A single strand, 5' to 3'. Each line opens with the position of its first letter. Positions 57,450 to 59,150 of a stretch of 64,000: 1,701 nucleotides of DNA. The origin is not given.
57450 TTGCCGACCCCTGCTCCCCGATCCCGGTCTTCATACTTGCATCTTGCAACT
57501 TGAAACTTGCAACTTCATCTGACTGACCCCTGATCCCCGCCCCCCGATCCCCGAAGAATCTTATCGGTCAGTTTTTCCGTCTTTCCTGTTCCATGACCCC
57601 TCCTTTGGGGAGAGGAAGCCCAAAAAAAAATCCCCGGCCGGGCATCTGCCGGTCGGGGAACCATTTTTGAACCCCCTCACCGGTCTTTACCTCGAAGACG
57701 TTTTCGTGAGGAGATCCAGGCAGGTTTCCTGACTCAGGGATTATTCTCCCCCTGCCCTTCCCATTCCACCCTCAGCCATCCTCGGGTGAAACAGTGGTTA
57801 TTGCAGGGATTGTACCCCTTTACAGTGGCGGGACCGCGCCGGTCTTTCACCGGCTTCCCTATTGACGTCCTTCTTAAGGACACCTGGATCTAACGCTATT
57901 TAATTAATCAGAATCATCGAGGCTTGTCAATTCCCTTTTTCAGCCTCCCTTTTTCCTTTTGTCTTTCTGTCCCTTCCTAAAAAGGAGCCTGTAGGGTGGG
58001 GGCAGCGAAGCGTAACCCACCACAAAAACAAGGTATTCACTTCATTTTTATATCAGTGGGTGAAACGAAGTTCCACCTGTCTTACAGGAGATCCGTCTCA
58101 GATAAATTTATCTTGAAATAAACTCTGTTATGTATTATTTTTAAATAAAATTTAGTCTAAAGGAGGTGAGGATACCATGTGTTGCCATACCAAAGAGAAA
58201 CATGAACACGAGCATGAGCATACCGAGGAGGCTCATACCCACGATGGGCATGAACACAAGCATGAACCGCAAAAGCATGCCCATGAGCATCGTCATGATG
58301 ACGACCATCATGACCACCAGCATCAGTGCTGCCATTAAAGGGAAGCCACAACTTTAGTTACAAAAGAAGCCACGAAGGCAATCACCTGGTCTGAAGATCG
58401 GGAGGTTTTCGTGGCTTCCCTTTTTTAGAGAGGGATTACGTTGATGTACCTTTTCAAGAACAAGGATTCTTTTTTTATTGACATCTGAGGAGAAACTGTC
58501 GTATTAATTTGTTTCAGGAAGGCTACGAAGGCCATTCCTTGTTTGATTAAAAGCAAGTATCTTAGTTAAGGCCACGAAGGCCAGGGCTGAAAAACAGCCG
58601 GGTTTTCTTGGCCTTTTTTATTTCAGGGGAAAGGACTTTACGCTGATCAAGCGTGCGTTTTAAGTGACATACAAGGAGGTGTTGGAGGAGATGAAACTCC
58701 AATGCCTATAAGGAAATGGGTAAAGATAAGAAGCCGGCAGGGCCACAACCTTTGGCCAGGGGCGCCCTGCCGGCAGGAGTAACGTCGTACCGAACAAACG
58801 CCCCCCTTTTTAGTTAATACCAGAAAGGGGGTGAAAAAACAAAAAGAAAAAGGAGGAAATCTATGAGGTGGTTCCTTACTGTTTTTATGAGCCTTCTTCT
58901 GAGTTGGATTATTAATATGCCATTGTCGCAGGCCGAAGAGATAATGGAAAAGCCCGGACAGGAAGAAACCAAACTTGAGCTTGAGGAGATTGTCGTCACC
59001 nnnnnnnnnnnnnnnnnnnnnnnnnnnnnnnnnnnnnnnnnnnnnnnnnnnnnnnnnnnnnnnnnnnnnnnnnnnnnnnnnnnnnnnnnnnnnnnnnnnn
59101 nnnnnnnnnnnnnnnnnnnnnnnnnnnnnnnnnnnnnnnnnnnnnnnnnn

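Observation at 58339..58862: Structured leader with mutually exclusive hairpins and a thrice-repeated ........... motif upstream of the TonB-dependent receptor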

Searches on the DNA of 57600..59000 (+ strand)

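Call 4: search_rna_families(source=window, start=57600, end=59000, threshold=evalue, max_evalue=10, show_alignments=2)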
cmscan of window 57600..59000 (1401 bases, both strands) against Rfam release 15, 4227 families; matches with E-value up to 10: 15.
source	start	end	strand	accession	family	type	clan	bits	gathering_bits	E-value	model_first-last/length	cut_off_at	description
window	57702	57902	-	RF00174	Cobalamin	Cis-reg; riboswitch;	CL00101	115.2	31.5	8.2e-30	1-189/189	no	Cobalamin riboswitch aptamer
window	57600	57659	+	RF00627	P15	Gene;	-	21.8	70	0.064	55-119/119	5'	Pseudomonas sRNA P15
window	58437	58548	+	RF01860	Afu_455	Gene; snRNA; snoRNA; CD-box;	-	20.3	48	1.2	1-92/92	no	A. fumigatus snoRNA Afu_455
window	58555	58625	+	RF03967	mir-1270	Gene; miRNA;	-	19.6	90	0.5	1-83/83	no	mir-1270 microRNA precursor family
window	58389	58565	+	RF02864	sRNA_0030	Gene; sRNA;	-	19.1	123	0.69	1-165/165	no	Enterococcus sRNA 30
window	57924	57957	-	RF01360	CRISPR-DR47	Gene; CRISPR;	-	19.1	39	1.7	1-37/37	no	CRISPR RNA direct repeat element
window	58791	58846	+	RF00736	mir-320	Gene; miRNA;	-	18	55.5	0.61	1-76/76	no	mir-320 microRNA precursor family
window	57619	57663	+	RF02416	TCV_H4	Cis-reg;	-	16.9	50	9.1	1-51/51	no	Turnip crinkle virus 3'UTR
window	58288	58327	-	RF01059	mir-598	Gene; miRNA;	-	16.5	69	4.1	1-80/80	no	mir-598 microRNA precursor family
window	58281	58425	+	RF00506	Thr_leader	Cis-reg; leader;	-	15.6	55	7.5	1-118/118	no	Threonine operon leader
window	57623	57679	-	RF02399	NsiR1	Gene; sRNA;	-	15.3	39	6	1-60/60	no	Nitrogen stress-induced RNA 1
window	58776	58865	+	RF03036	osmY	Gene; sRNA;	-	14.9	46.9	2.3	1-72/72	no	osmY RNA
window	58797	58883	+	RF01639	ceN49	Gene; snRNA; snoRNA; HACA-box;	-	14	65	7.8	1-134/134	no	Caenorhabditis snoRNA ceN49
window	58689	58774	+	RF01880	Xist_exon1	Gene; lncRNA;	-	13.7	50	0.81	1-85/85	no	X-chromosome inactivation gene exon 1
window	57883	57964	-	RF02158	NPPA-AS1_3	Gene; lncRNA;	-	12.4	55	8.1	1-108/108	no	NPPA antisense RNA 1 conserved region 3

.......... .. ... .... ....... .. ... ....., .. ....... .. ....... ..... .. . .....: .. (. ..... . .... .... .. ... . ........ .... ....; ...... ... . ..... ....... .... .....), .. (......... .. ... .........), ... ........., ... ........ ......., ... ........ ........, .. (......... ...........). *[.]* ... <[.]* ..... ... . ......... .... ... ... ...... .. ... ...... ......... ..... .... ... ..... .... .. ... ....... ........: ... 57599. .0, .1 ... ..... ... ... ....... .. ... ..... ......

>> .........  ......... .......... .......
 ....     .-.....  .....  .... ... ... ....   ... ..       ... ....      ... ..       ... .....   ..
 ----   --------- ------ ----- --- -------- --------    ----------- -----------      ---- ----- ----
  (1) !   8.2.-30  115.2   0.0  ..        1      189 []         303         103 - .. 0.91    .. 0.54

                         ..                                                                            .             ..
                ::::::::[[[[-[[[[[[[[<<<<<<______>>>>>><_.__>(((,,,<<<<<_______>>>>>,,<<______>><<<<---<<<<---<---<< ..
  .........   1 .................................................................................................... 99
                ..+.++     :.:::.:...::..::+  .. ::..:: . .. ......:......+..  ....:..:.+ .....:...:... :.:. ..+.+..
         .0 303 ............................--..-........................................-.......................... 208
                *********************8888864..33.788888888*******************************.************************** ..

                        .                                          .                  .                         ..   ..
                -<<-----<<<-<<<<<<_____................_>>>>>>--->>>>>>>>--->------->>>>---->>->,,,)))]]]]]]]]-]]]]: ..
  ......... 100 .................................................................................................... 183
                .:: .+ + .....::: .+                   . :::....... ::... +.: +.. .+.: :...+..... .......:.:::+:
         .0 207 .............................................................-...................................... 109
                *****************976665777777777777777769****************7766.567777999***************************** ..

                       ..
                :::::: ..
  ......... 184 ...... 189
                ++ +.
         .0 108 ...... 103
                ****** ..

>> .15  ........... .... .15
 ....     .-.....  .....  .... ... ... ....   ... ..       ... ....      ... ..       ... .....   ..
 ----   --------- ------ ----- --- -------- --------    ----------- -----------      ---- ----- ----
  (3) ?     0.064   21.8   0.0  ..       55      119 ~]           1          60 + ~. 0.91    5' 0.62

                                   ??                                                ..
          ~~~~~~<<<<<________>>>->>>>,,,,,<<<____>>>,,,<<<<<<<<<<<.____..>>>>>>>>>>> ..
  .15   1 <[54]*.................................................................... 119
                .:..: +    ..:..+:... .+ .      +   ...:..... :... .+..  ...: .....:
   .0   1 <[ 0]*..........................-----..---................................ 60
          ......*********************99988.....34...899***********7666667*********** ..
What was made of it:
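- On Cobalamin riboswitch (RF00174, clan CL00101): No hit in 58339-58862 even at E <= 10 (call 4).
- On NiCo riboswitch and all other Rfam 15 families: Only chance-level hits to unrelated eukaryotic and sRNA models (E 0.5-9) in the leader (call 4).
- Closest known: NiCo. Different: The model does not match here (call 4).
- Closest known: Cobalamin riboswitch leaders of TonB-dependent receptors. Different: No B12 box and no model match in the leader (call 4).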

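Call 22: build_rna_model(alignment_id=A1, structure=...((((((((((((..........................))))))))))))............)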
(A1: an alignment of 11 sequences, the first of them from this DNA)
Model R1 built from alignment A1 (11 sequences, 65 columns); structure: as given.
model positions 58; base pairs 12; branch points 0; effective number of sequences 11; information 0.866 bits per position. Calibrated on 0.2 Mb of random sequence (short: E-values are rough).
structure used (alignment columns):
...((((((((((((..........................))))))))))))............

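Call 23: search_with_rna_model(model_id=R1, sources=[window, L001, L002, L003, L004, L005, L006, L007, L008, L009, L010, L011, L012, L013, L014, L016, L017, L018, L019, L020], max_evalue=1)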
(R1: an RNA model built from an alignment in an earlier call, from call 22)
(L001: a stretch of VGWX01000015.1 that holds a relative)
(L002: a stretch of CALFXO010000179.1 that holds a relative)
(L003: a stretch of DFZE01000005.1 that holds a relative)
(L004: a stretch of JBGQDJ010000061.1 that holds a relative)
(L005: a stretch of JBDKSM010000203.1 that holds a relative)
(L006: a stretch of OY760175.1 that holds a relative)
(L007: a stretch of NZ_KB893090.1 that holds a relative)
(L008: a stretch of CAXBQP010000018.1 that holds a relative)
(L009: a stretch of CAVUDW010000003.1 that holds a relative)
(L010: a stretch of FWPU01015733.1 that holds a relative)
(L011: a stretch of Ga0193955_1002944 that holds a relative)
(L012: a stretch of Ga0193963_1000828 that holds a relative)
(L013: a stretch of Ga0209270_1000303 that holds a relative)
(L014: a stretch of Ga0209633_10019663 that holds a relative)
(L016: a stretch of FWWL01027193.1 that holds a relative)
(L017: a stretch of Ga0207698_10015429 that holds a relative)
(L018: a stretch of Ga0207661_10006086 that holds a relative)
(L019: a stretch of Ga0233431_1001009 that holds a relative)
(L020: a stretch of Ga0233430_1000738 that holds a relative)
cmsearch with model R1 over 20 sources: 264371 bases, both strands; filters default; matches with E-value up to 1: 27.
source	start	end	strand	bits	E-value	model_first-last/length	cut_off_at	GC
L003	1130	1189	+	61.9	2.1e-11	1-58/58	no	0.48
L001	937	992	+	60.3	4.9e-11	1-58/58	no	0.41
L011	2969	3024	+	59.2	9.1e-11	1-58/58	no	0.36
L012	2630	2685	+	56.9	3e-10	1-58/58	no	0.34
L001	10634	10695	+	54.7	9.6e-10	1-58/58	no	0.5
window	58365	58425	+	53.7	1.6e-09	1-58/58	no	0.51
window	58567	58622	+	53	2.4e-09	1-58/58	no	0.48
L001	485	546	+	52.8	2.7e-09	1-58/58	no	0.47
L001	10906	10965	+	52.8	2.7e-09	1-58/58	no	0.42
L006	5516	5573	+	51.1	6.6e-09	1-58/58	no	0.4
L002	5410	5462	+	49.9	1.2e-08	1-58/58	no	0.55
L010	2767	2823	+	41.9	8.4e-07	1-58/58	no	0.67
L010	1848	1903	+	41.8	9.1e-07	1-58/58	no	0.57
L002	4449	4506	+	34.4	4.6e-05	1-58/58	no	0.57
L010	1842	1897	-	33.9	5.9e-05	1-58/58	no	0.55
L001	931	986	-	32.5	0.00013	1-58/58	no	0.41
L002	5404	5456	-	25.8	0.0044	1-58/58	no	0.57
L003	1126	1183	-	24.2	0.01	1-58/58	no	0.5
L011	2971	3018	-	21.6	0.04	1-58/58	no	0.38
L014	4611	4667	+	19.9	0.098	1-58/58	no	0.56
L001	10628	10689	-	19.8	0.1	1-58/58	no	0.5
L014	377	440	+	19.3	0.14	1-58/58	no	0.41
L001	477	540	-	19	0.16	1-58/58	no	0.48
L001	10900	10959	-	16.1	0.75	1-58/58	no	0.43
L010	2770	2817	-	16.1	0.76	1-58/58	no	0.73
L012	2632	2679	-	15.6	0.98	1-58/58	no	0.38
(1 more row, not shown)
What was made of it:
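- On Genome-wide repeat (REP, uptake sequence, MITE): Two copies in 64 kb, both in this leader (call 23).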

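Call 32: search_with_rna_model(model_id=R1, sources=[L021, L022, L023, L024, L025], max_evalue=1)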
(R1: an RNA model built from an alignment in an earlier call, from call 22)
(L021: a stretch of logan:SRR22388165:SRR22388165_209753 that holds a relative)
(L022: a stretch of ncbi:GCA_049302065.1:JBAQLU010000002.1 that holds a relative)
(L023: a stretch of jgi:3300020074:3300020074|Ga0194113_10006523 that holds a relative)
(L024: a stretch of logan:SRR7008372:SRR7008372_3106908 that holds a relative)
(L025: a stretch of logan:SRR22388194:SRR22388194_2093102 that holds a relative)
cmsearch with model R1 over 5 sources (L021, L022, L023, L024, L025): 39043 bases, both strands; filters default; matches with E-value up to 1: 9.
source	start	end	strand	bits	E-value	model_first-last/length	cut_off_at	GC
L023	8194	8255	+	51.3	8.4e-10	1-58/58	no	0.55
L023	189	241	+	39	5.8e-07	1-58/58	no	0.49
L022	1249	1301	+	37.3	1.5e-06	1-58/58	no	0.38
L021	6765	6821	+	35.4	4.1e-06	1-58/58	no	0.39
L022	1080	1142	+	35.2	4.4e-06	1-58/58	no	0.48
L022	1243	1295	-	21.2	0.0074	1-58/58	no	0.4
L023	8188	8249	-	19.7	0.016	1-58/58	no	0.56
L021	6761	6815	-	19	0.024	1-58/58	no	0.42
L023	183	235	-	17.7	0.048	1-58/58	no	0.51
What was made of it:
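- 58567..58622 (+): E1b: E1-family terminator/attenuator in the receptor leader. Holds motif copy 3 (58571-58581). 5' arm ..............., inner hairpin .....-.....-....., 3' arm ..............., then U6. Same position as E1 in L021 (call 32).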

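Call 40: search_with_rna_model(model_id=R1, sources=[L026, L027, L028, L029, L030, L031, L032], max_evalue=0.1)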
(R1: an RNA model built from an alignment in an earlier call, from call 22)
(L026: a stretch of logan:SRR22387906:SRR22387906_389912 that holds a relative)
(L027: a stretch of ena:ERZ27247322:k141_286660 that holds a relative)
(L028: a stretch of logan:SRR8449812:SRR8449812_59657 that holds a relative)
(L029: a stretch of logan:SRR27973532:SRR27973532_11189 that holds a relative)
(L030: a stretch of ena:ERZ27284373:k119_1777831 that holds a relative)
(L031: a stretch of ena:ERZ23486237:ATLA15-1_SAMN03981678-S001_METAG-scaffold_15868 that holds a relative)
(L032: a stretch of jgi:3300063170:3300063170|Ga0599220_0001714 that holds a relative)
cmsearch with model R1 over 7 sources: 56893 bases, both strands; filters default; matches with E-value up to 0.1: 15.
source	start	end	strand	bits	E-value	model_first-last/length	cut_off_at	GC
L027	8391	8452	+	53.2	4.6e-10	1-58/58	no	0.55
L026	7208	7269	+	50.5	1.9e-09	1-58/58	no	0.52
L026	7410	7472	+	50.2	2.3e-09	1-58/58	no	0.41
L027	197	259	+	44.7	4.3e-08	1-58/58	no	0.43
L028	86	148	+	44.7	4.3e-08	1-58/58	no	0.43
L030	6750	6809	+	39.1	8.2e-07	1-58/58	no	0.55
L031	5363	5422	+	39.1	8.2e-07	1-58/58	no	0.55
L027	433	485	+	37.3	2.2e-06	1-58/58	no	0.38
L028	322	374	+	37.3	2.2e-06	1-58/58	no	0.38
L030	2353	2410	-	30.9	6.3e-05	1-58/58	no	0.67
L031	966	1023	-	30.9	6.3e-05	1-58/58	no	0.67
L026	7202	7263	-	23.9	0.0025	1-58/58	no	0.5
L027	427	479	-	21.2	0.011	1-58/58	no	0.4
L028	316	368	-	21.2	0.011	1-58/58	no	0.4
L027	8385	8446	-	19.7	0.023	1-58/58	no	0.56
